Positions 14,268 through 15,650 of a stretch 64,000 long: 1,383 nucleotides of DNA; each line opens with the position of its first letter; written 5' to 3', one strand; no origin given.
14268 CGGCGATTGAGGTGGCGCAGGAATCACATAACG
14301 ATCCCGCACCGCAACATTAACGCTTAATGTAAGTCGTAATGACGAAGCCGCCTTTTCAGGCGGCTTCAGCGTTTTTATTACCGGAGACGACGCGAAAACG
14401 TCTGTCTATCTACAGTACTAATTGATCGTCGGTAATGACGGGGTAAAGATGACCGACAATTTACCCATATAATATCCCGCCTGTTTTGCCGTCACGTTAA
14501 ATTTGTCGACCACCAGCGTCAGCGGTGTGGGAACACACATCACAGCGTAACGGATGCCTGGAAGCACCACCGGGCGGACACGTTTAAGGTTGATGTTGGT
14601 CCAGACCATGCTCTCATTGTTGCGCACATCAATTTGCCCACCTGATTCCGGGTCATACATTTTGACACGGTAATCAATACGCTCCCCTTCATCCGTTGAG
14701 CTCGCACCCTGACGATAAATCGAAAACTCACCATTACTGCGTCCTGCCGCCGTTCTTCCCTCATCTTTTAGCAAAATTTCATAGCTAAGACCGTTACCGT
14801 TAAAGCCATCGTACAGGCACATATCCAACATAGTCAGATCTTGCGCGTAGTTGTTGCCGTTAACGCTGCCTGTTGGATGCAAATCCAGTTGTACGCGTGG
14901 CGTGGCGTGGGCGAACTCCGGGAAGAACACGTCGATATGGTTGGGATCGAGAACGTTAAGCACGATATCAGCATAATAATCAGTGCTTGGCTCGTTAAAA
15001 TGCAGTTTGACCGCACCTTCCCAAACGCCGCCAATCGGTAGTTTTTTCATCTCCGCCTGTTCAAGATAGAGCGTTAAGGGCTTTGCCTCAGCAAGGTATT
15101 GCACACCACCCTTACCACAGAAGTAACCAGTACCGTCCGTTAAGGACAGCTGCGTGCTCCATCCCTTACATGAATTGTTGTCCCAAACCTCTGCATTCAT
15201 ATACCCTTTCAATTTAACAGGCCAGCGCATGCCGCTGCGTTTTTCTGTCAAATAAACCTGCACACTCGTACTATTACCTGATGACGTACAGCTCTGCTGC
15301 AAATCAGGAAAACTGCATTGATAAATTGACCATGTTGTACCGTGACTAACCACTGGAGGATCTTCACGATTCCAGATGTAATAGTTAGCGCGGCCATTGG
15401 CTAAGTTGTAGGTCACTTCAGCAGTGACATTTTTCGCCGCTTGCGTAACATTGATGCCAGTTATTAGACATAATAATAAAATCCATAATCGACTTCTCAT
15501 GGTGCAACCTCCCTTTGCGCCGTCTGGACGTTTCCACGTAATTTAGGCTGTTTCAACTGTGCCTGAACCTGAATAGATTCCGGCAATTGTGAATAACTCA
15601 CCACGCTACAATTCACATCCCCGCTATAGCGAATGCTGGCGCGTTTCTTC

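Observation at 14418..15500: Candidate tip adhesin with unknown receptor specificity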

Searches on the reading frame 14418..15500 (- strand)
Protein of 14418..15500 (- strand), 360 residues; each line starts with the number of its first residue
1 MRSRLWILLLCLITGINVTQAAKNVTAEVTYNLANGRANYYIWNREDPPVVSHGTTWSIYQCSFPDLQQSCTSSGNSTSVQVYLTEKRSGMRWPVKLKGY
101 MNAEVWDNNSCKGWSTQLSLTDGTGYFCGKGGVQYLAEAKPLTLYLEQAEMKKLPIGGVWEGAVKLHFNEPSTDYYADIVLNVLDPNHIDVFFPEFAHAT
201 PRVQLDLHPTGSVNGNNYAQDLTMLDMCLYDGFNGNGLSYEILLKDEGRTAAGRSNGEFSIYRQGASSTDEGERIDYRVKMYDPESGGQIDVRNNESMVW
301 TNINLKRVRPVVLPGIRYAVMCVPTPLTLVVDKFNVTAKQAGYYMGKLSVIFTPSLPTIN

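Call 6: search_protein_families(library=pfam, proteins=[window:14418-15500:-], max_evalue=0.01)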
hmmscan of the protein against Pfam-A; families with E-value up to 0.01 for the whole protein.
window:14418-15500:- (360 aa): 1 family
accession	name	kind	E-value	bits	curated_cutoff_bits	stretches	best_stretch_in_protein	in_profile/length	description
PF07434.16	CblD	-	2.3e-99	332.8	25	1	73-355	8-295/296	CblD like pilus biogenesis initiator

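Call 7: search_protein_families(library=ncbifam, proteins=[window:14418-15500:-], max_evalue=0.01)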
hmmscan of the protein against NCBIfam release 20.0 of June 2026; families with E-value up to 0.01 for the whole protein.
window:14418-15500:- (360 aa): 1 family
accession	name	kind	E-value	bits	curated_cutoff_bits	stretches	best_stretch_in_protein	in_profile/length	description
NF011839.0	PRK15311.1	equivalog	8.6e-30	104.1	589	1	139-351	149-351/359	fimbrial protein TcfD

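Call 8: search_solved_structures(query=window:14418-15500:-, max_evalue=1, show_alignments=2)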
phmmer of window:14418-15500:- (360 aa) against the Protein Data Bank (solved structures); distinct sequences matched with E-value up to 1: 5.
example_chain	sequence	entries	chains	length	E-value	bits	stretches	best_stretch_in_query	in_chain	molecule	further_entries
2hb0_A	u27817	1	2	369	4.5e-28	101.7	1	61-359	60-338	CFA/I fimbrial subunit E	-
6k73_C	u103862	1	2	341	5.4e-28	101.4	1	61-358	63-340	CFA/I fimbrial subunit E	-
3f83_A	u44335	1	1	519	1e-27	100.5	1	61-359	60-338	Fusion of the minor pilin CfaE and major pilin CfaB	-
3vac_A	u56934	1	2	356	3.7e-27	98.7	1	61-359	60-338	CFA/I fimbrial subunit E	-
8ya6_A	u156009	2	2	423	0.38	13.1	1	221-271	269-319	endo-1,3-fucanase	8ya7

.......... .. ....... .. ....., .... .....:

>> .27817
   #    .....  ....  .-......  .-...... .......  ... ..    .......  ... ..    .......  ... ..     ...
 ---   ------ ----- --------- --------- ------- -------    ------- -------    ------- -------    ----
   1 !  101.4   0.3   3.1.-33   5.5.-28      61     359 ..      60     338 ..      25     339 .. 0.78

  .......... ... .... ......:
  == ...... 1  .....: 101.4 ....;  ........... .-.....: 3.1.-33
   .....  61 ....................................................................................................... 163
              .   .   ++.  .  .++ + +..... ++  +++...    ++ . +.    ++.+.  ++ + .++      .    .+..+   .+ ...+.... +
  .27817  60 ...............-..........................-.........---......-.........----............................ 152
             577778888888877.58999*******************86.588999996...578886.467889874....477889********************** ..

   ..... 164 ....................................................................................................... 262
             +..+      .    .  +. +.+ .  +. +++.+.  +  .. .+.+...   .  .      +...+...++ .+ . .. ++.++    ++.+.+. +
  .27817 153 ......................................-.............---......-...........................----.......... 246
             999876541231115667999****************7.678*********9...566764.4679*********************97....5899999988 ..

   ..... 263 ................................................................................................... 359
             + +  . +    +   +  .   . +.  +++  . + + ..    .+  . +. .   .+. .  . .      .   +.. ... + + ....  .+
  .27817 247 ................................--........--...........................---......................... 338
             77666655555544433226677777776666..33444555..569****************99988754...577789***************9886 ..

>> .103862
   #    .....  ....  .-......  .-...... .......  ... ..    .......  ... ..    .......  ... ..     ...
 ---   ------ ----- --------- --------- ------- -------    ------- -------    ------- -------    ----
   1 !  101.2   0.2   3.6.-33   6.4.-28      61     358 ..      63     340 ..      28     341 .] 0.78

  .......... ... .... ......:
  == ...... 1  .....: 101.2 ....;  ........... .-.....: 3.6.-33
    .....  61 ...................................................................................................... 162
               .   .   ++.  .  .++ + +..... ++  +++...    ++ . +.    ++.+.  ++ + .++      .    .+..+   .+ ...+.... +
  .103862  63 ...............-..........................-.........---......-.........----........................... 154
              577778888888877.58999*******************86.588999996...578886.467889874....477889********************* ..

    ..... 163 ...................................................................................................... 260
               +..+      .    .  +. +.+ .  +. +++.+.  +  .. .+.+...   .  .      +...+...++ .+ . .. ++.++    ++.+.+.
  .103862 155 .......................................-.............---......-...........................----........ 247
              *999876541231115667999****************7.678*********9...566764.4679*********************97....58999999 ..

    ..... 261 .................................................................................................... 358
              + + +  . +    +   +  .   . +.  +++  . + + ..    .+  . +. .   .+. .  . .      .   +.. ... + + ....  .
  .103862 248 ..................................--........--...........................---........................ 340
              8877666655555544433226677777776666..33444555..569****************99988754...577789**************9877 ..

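Call 27: find_homologous_proteins(query=window:14418-15500:-, max_evalue=0.00001)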
Query window:14418-15500:- (360 aa): 89 proteins with E <= 0.00001 among 1432 candidates.
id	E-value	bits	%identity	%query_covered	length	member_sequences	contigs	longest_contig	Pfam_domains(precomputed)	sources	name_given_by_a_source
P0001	1.1e-248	842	100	100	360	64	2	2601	PF07434.18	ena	-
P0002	1.1e-202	691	82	100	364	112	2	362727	PF07434.18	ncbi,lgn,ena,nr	ncbi:TPA: pilus assembly protein CblD [Escherichia coli]|nr:pilus assembly protein CblD [Escherichia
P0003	5.6e-197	672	79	100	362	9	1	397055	PF07434.18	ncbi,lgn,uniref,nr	ncbi:CfaE/CblD family pilus tip adhesin [Escherichia albertii]|uniref:CfaE/CblD family pilus tip adh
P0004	3.8e-193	660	78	99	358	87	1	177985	PF07434.18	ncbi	ncbi:pilus assembly protein CblD, partial [Escherichia coli]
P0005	5.1e-193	659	78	100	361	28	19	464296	PF07434.18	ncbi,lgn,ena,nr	ncbi:CfaE/CblD family pilus tip adhesin [Escherichia coli]|nr:pilus assembly protein CblD [Escherich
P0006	9.1e-193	658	77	100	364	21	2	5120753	PF07434.18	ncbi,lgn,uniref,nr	ncbi:CfaE/CblD family pilus tip adhesin [Escherichia sp. E4742]|uniref:CfaE/CblD family pilus tip ad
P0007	6.2e-185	633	75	100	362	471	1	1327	PF07434.18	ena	-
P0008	3.6e-182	624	75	100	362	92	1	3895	PF07434.18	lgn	-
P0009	3.0e-179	614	76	100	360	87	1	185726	PF07434.18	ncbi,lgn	ncbi:CfaE/CblD family pilus tip adhesin [Escherichia coli]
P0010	5.7e-179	613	76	100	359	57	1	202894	PF07434.18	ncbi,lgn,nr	ncbi:TPA: pilus assembly protein CblD [Escherichia coli]|nr:pilus assembly protein CblD [Escherichia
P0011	1.1e-175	602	72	100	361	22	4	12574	PF07434.18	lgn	-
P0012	2.8e-175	601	74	100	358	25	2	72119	PF07434.18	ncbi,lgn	ncbi:CfaE/CblD family pilus tip adhesin [Escherichia coli]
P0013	3.3e-172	591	73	100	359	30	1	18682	PF07434.18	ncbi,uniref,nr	ncbi:pilus assembly protein CblD [Escherichia coli]|uniref:Pilus assembly protein CblD n=1 Tax=Esche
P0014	1.4e-166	572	70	100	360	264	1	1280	PF07434.18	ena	-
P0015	5.6e-166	570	70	100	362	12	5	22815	PF07434.18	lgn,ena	-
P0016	3.8e-165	568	69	100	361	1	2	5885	PF07434.18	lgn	-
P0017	7.3e-163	560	68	100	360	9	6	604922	PF07434.18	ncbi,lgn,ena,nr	ncbi:pilus assembly protein CblD [Escherichia coli O10]|nr:pilus assembly protein CblD [Escherichia 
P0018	3.8e-162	558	69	100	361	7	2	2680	PF07434.18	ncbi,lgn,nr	ncbi:pilus assembly protein CblD [Shigella flexneri]|nr:pilus assembly protein CblD [Escherichia col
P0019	7.3e-162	557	68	100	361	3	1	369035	PF07434.18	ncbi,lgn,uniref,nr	ncbi:CfaE/CblD family pilus tip adhesin [Escherichia sp. E13S3]|uniref:CfaE/CblD family pilus tip ad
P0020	3.0e-154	532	84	77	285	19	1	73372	PF07434.18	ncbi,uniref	ncbi:CfaE/CblD family pilus tip adhesin [Escherichia coli]|uniref:CfaE/CblD family pilus tip adhesin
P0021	1.1e-131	457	95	58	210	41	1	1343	PF07434.18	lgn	-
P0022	2.9e-131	456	95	58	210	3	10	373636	PF07434.18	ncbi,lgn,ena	-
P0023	1.1e-126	441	79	68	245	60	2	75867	PF07434.18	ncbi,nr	ncbi:TPA: pilus assembly protein CblD, partial [Escherichia coli]|nr:pilus assembly protein CblD [Es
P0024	2.7e-119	417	86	58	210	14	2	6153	PF07434.18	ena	-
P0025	7.2e-119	415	85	58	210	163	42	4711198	PF07434.18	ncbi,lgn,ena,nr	ncbi:pilus assembly protein CblD [Shigella boydii]|nr:pilus assembly protein CblD [Shigella boydii] 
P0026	1.1e-112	395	74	63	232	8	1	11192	PF07434.18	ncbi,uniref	ncbi:CfaE/CblD family pilus tip adhesin, partial [Escherichia coli]|uniref:CfaE/CblD family pilus ti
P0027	3.4e-112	393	70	66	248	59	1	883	PF07434.18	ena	-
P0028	1.9e-95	338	99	41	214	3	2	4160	PF07434.18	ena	-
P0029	1.1e-87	313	43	98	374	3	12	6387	PF07434.18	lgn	-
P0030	1.2e-86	309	44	98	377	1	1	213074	PF07434.18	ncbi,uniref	ncbi:CfaE/CblD family pilus tip adhesin [Buttiauxella sp.]|uniref:CfaE/CblD family pilus tip adhesin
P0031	9.3e-86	306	44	98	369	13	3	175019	PF07434.18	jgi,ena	jgi:hypothetical protein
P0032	1.1e-85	306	45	91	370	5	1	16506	PF07434.18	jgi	jgi:CblD like pilus biogenesis initiator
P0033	6.4e-85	304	42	98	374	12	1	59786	PF07434.18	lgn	-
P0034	3.0e-84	301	42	98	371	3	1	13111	PF07434.18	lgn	-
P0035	8.1e-84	300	44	93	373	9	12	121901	PF07434.18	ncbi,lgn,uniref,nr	ncbi:CfaE/CblD family pilus tip adhesin [Klebsiella oxytoca]|uniref:CfaE/CblD family pilus tip adhes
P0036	1.0e-83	300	44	93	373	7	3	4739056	PF07434.18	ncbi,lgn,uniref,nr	ncbi:CfaE/CblD family pilus tip adhesin [Kluyvera intermedia]|uniref:CfaE/CblD family pilus tip adhe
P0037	2.4e-83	298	47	84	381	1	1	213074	PF07434.18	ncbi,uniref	ncbi:CfaE/CblD family pilus tip adhesin [Buttiauxella sp.]|uniref:CfaE/CblD family pilus tip adhesin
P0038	2.5e-83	298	44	91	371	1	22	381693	PF07434.18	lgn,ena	-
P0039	4.0e-83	298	42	99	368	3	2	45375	PF07434.18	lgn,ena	-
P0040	1.9e-82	295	45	94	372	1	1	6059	PF07434.18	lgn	-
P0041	2.0e-82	295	44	93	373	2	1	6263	PF07434.18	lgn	-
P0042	3.0e-82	295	43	98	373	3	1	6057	PF07434.18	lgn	-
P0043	9.5e-82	293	43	99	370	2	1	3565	PF07434.18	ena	-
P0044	1.1e-81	293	43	98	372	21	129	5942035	PF07434.18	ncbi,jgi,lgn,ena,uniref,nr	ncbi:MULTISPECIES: CfaE/CblD family pilus tip adhesin [Klebsiella]|uniref:CfaE/CblD family pilus tip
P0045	1.9e-81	292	43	93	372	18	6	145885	PF07434.18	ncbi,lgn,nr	ncbi:TPA: pilin protein [Klebsiella oxytoca]|nr:pilin protein [Klebsiella oxytoca]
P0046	3.9e-81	291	42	99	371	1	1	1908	PF07434.18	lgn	-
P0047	5.6e-81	291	43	98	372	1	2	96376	PF07434.18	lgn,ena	-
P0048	9.7e-81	290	43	98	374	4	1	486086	PF07434.18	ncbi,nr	ncbi:pilin protein [Citrobacter freundii]|nr:pilin protein [Citrobacter freundii]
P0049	3.0e-80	288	42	99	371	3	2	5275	PF07434.18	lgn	-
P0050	4.2e-80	288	41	100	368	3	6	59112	PF07434.18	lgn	-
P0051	1.6e-79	286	41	100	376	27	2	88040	PF07434.18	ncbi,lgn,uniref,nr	ncbi:CfaE/CblD family pilus tip adhesin [Klebsiella oxytoca]|uniref:CfaE/CblD family pilus tip adhes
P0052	3.8e-79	285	41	100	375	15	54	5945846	PF07434.18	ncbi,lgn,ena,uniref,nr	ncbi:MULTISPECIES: CfaE/CblD family pilus tip adhesin [Klebsiella]|uniref:CfaE/CblD family pilus tip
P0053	4.6e-79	284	85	42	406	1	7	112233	PF07434.18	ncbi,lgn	ncbi:TPA: CfaE/CblD family pilus tip adhesin [Escherichia coli]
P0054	6.9e-79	284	42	93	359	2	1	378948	PF07434.18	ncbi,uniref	ncbi:CfaE/CblD family pilus tip adhesin [Citrobacter arsenatis]|uniref:CfaE/CblD family pilus tip ad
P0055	1.1e-78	283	40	100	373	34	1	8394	PF07434.18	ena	-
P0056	1.7e-78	282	43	89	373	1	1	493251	PF07434.18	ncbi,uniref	ncbi:CfaE/CblD family pilus tip adhesin [Pseudocitrobacter cyperus]|uniref:CfaE/CblD family pilus ti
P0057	2.7e-77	279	46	79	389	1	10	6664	PF07434.18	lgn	-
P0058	8.5e-76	274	39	98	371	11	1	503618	PF07434.18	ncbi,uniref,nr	ncbi:pilin protein [Enterobacter mori]|uniref:CfaE/CblD family pilus tip adhesin n=1 Tax=Enterobacte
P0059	2.7e-75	272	44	80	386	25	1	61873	PF07434.18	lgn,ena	-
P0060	2.9e-74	269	58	60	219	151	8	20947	PF07434.18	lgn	-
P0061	6.1e-74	267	39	98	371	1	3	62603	PF07434.18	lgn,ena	-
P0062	1.3e-73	266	58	63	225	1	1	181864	PF07434.18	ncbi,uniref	ncbi:CfaE/CblD family pilus tip adhesin [Escherichia coli]|uniref:CfaE/CblD family pilus tip adhesin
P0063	7.6e-70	254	40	94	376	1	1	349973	PF07434.18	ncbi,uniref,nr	ncbi:CfaE/CblD family pilus tip adhesin [Edaphovirga cremea]|uniref:CfaE/CblD family pilus tip adhes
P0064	2.5e-68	249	62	49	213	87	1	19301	PF07434.18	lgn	-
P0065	2.2e-67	246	38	95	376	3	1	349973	PF07434.18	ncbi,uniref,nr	ncbi:CfaE/CblD family pilus tip adhesin [Edaphovirga cremea]|uniref:CfaE/CblD family pilus tip adhes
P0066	2.2e-66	243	47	75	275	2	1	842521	PF07434.18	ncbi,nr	ncbi:CfaE/CblD family pilus tip adhesin [Klebsiella spallanzanii]|nr:CfaE/CblD family pilus tip adhe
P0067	2.0e-55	207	37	84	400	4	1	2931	PF07434.18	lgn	-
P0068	2.5e-44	170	36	79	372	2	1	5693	PF07434.18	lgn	-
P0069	5.6e-40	156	34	90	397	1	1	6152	PF07434.18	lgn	-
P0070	3.7e-39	153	35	77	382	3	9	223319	PF07434.18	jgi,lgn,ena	-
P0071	5.4e-39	152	33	90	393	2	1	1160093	PF07434.18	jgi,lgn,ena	-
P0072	9.1e-39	152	32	90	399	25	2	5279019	PF07434.18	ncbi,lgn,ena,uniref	ncbi:pilus assembly protein CblD [Serratia sp. AXJ-M]|uniref:CfaE/CblD family pilus tip adhesin n=1 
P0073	1.4e-37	148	32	90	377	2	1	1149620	PF07434.18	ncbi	ncbi:CfaE/CblD family pilus tip adhesin [Serratia quinivorans]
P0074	8.2e-37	145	31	98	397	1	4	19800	PF07434.18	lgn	-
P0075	1.8e-36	144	33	90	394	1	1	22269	PF07434.18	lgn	-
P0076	2.6e-36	144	32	90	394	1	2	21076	PF07434.18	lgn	-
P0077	5.2e-36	143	33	77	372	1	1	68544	PF07434.18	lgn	-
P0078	1.6e-35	141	33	64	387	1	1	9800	PF07434.18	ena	-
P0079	1.1e-33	135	34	59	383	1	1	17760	PF07434.18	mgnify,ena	mgnify:CR=1 FL=1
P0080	1.0e-24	106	29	82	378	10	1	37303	PF07434.18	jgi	jgi:hypothetical protein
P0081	3.4e-23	100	34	46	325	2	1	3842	PF07434.18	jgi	-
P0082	6.4e-23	100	34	62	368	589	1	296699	PF07434.18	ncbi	ncbi:TPA: CfaE/CblD family pilus tip adhesin [Salmonella enterica subsp. enterica serovar Stanley]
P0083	1.9e-22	98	35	59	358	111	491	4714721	PF07434.18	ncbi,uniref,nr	ncbi:TPA: fimbrial protein TcfD [Salmonella enterica subsp. enterica serovar Mississippi]|uniref:Fim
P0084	3.6e-22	97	34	63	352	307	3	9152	PF07434.18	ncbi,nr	ncbi:fimbrial protein TcfD, partial [Salmonella enterica subsp. enterica serovar Worthington]|nr:fim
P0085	8.6e-22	96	31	78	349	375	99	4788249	PF07434.18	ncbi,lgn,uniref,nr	ncbi:fimbrial protein TcfD [Salmonella enterica]|uniref:fimbrial protein TcfD n=1 Tax=Salmonella ent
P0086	6.3e-21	93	34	65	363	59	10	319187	PF07434.18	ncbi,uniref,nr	ncbi:TPA: fimbrial protein TcfD [Salmonella enterica subsp. enterica serovar Typhisuis]|uniref:Fimbr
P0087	6.7e-21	93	35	57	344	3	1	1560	PF07434.18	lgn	-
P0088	1.3e-20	92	29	96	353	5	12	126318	PF07434.18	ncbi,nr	ncbi:fimbrial protein TcfD [Salmonella enterica]|nr:fimbrial protein TcfD [Salmonella enterica subsp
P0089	2.2e-20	91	30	76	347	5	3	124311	PF07434.18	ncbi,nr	ncbi:fimbrial protein TcfD [Salmonella enterica]|nr:fimbrial protein TcfD [Salmonella enterica] EKS6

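Call 35: predict_structure(alignment_id=A2)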
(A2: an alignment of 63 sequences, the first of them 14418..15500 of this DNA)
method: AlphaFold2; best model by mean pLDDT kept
length: 360 residues; sequences in the alignment: 63
mean_pLDDT: 88.2   pTM: 0.82
mean pLDDT of the five models: 88.2, 87.9, 87.6, 87.5, 87.0
residues with pLDDT >= 90: 236; 70-90: 95; 50-70: 9; < 50: 20
segments of 3 or more residues with pLDDT < 50: 1-20
pLDDT, mean of each block of 10 residues (from residue 1): 41 41 85 91 95 94 97 98 95 98 94 96 94 93 97 95 97 96 92 82 80 69 92 86 92 91 91 94 89 93 81 86 93 90 93 84
secondary structure, 60 per line:
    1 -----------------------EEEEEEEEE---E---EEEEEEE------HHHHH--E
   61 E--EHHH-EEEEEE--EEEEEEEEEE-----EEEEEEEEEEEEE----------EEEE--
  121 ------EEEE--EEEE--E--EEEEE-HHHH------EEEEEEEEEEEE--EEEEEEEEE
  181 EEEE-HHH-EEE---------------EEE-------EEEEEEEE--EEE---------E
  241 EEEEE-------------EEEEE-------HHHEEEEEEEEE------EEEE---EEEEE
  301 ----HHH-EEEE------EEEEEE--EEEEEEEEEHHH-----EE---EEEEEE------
elements in order: E24-32 E40-46 H53-57 E69-74 E77-86 E92-104 E115-118 E127-130 E133-136 E142-146 H148-151 E158-169 E172-184 E190-192 E208-210 E218-225 E228-230 E240-245 E259-263 E274-282 E289-292 E296-300 E309-312 E319-324 E327-335 E349-354
